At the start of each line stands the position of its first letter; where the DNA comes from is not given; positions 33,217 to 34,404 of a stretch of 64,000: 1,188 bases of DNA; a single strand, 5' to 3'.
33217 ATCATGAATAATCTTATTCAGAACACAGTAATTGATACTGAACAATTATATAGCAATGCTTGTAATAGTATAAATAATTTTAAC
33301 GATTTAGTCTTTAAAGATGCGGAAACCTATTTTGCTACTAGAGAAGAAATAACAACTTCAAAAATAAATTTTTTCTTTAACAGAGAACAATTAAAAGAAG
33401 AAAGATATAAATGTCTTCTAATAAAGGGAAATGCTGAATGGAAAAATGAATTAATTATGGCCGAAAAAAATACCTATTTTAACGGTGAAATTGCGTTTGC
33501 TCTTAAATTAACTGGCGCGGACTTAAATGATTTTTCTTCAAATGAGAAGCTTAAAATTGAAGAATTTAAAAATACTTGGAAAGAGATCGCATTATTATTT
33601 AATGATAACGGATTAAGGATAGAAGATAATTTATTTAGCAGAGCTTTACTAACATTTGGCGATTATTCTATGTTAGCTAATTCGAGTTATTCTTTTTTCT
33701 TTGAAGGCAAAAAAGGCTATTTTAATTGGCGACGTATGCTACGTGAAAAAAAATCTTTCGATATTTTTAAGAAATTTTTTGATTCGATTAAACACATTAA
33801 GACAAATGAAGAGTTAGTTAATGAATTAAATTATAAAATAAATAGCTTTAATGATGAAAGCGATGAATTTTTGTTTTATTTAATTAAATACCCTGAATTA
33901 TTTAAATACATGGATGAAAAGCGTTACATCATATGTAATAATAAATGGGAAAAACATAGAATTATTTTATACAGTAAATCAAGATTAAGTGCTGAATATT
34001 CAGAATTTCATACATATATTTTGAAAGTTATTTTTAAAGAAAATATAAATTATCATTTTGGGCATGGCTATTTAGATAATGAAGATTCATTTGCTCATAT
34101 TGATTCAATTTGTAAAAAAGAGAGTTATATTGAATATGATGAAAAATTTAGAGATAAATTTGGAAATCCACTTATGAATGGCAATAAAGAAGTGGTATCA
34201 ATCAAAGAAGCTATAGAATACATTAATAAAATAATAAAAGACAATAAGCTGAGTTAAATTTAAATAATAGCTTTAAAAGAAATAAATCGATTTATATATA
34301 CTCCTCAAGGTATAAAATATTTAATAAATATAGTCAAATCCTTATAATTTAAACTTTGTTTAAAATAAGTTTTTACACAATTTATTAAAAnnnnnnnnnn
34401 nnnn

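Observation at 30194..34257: Two-gene DUF262 module: fused GmrSD-like (DUF262+DUF1524) enzyme plus a second DUF262 protein with a long novel C-terminal region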

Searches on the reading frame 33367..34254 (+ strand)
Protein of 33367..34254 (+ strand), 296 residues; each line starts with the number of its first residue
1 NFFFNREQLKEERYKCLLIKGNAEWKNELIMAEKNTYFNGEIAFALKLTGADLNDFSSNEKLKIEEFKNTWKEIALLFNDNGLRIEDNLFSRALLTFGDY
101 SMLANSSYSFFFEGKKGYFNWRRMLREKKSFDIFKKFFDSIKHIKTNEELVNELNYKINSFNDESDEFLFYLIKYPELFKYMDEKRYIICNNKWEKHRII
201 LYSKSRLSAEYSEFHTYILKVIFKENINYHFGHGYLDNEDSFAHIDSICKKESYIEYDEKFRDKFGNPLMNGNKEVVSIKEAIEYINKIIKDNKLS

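Call 60: predict_structure(alignment_id=A4)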
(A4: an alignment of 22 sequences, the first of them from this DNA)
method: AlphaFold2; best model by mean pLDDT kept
length: 296 residues; sequences in the alignment: 22
mean_pLDDT: 92.3   pTM: 0.88
mean pLDDT of the five models: 92.3, 92.1, 92.1, 92.0, 91.7
residues with pLDDT >= 90: 234; 70-90: 53; 50-70: 7; < 50: 2
segments of 3 or more residues with pLDDT < 50: none
pLDDT, mean of each block of 10 residues (from residue 1): 76 96 97 93 95 92 96 93 92 97 90 74 90 97 93 98 97 97 91 88 82 97 97 86 94 95 97 96 97 82
secondary structure, 60 per line:
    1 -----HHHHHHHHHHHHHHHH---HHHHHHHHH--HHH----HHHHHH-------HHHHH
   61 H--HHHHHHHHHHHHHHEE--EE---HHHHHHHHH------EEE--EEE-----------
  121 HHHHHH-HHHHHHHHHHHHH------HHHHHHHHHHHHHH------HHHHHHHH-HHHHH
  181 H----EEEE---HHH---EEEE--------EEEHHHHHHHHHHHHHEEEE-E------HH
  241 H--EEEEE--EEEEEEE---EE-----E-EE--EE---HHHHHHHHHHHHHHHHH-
elements in order: H6-21 H25-33 H43-48 H56-61 H64-77 H87-95 E102-104 E107-109 H121-126 H128-140 H147-160 H167-174 H176-181 E186-189 E199-202 E211-213 H214-226 E227-230 E244-248 E251-257 H279-295

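Call 63: fold_search(model_id=the predicted structure, library=pdb)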
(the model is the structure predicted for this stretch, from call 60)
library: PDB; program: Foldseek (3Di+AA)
matches with E <= 10: 10; with E <= 0.001: 0
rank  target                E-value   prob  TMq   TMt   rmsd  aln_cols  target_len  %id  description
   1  3gwj_A                3.3e+00  0.02  0.10  0.07  15.4       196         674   13  Crystal structure of Antheraea pernyi arylphorin (released 2009-05-05)
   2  7pnx_F                5.7e+00  0.03  0.14  0.19  17.2       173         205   13  Assembly intermediate of human mitochondrial ribosome small subunit without mS37 in complex with RBFA and METTL15 conf (released 2022-06-15)
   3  9h6t_C                6.7e+00  0.02  0.15  0.16  11.8       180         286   16  Partial Cas1-Cas2 CRISPR integrase complex bound to a half-integration product, Streptococcus thermophilus DGCC 7710 C (released 2026-02-18)
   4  6xb3_N                7.8e+00  0.10  0.09  0.11   2.9        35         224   14  Structure of AcNPV poxin in post-reactive state with Gp[2'-5']Ap[3'] (released 2020-11-25)
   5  6xb3_L                7.8e+00  0.10  0.09  0.11   2.9        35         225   14  Structure of AcNPV poxin in post-reactive state with Gp[2'-5']Ap[3'] (released 2020-11-25)
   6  6xb3_M                7.8e+00  0.10  0.09  0.11   2.9        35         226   14  Structure of AcNPV poxin in post-reactive state with Gp[2'-5']Ap[3'] (released 2020-11-25)
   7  6xb3_G                8.7e+00  0.09  0.09  0.11   2.9        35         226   14  Structure of AcNPV poxin in post-reactive state with Gp[2'-5']Ap[3'] (released 2020-11-25)
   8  6xb3_B                8.7e+00  0.09  0.08  0.10   2.6        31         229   13  Structure of AcNPV poxin in post-reactive state with Gp[2'-5']Ap[3'] (released 2020-11-25)
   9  6xb3_H                9.2e+00  0.09  0.09  0.11   2.9        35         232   14  Structure of AcNPV poxin in post-reactive state with Gp[2'-5']Ap[3'] (released 2020-11-25)
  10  6xb3_J                9.7e+00  0.08  0.09  0.11   2.9        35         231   14  Structure of AcNPV poxin in post-reactive state with Gp[2'-5']Ap[3'] (released 2020-11-25)

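Call 71: fold_search(model_id=the predicted structure, library=viral)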
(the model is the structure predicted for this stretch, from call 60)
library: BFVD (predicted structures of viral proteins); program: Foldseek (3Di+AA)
matches with E <= 10: 15; with E <= 0.001: 0
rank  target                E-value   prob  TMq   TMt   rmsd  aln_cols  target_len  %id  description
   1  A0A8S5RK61            1.9e+00  0.04  0.13  0.20  15.7       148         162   18  Uncharacterized protein [virus sp. ctBM815]
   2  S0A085                3.2e+00  0.03  0.12  0.12  13.5       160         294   14  Uncharacterized protein [Cellulophaga phage phi14:2]
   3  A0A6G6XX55            3.8e+00  0.03  0.11  0.17  12.9       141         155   11  (no name in the UniProt tables at hand)
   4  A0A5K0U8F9            3.8e+00  0.01  0.11  0.07  17.2       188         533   15  Uncharacterized protein [Yasminevirus sp. GU-2018]
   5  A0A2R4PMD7            4.0e+00  0.01  0.10  0.08  23.1       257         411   11  (no name in the UniProt tables at hand)
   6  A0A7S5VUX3            4.2e+00  0.01  0.13  0.14  18.0       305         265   11  (no name in the UniProt tables at hand)
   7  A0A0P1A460            4.7e+00  0.01  0.10  0.07  18.4       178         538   12  Coat protein read through protein (Fragment) [Potato mop-top virus]
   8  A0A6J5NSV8            6.2e+00  0.02  0.13  0.23  14.4       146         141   11  Uncharacterized protein [uncultured Caudovirales phage]
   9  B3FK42                7.3e+00  0.01  0.11  0.20  14.2       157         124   11  Uncharacterized protein [Pseudomonas phage 201phi2-1]
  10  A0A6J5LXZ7            7.7e+00  0.06  0.09  0.30  11.1        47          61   21  Uncharacterized protein [uncultured Caudovirales phage]
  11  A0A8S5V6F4            8.5e+00  0.01  0.10  0.21  12.8       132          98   11  Uncharacterized protein [Myoviridae sp. ctRci5]
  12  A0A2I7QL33            9.0e+00  0.05  0.09  0.21   6.3        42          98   19  (no name in the UniProt tables at hand)
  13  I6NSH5                9.0e+00  0.03  0.12  0.26   8.2        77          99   13  Cro [Burkholderia phage vB_BceS_AH2]
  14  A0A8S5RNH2            9.5e+00  0.01  0.09  0.21  10.6        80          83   14  Uncharacterized protein [virus sp. ctBS918]
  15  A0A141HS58            9.5e+00  0.01  0.08  0.12  13.2       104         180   22  (no name in the UniProt tables at hand)

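Call 74: search_protein_representatives(alignment_id=A4)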
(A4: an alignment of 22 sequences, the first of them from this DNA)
Query: 22 sequences, 292 profile positions. Proteins with E-value up to 0.001 (for the whole library): 1545; up to 1e-10: 985; up to 1e-30: 229. The best 150 are listed.
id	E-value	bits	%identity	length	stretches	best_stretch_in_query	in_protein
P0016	1.3e-101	356.3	-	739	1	2-291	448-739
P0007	4.0e-95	335.1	-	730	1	2-288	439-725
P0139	6.6e-93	327.8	-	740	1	2-289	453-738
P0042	6.4e-87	308.1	-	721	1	2-291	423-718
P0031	2.8e-83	296.1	-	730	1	1-289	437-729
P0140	4.6e-83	295.5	-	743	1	2-290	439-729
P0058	3.4e-81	289.3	-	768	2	2-290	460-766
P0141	1.3e-80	287.4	-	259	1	57-289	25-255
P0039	2.0e-73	263.8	-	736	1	2-291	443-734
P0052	5.8e-68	245.9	-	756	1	2-270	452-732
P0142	8.8e-67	242.0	-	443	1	2-290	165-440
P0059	1.5e-65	238.0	-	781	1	2-290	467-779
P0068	2.7e-61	224.0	-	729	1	2-249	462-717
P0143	3.5e-58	213.8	-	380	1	2-288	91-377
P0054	6.8e-57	209.6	-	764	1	4-288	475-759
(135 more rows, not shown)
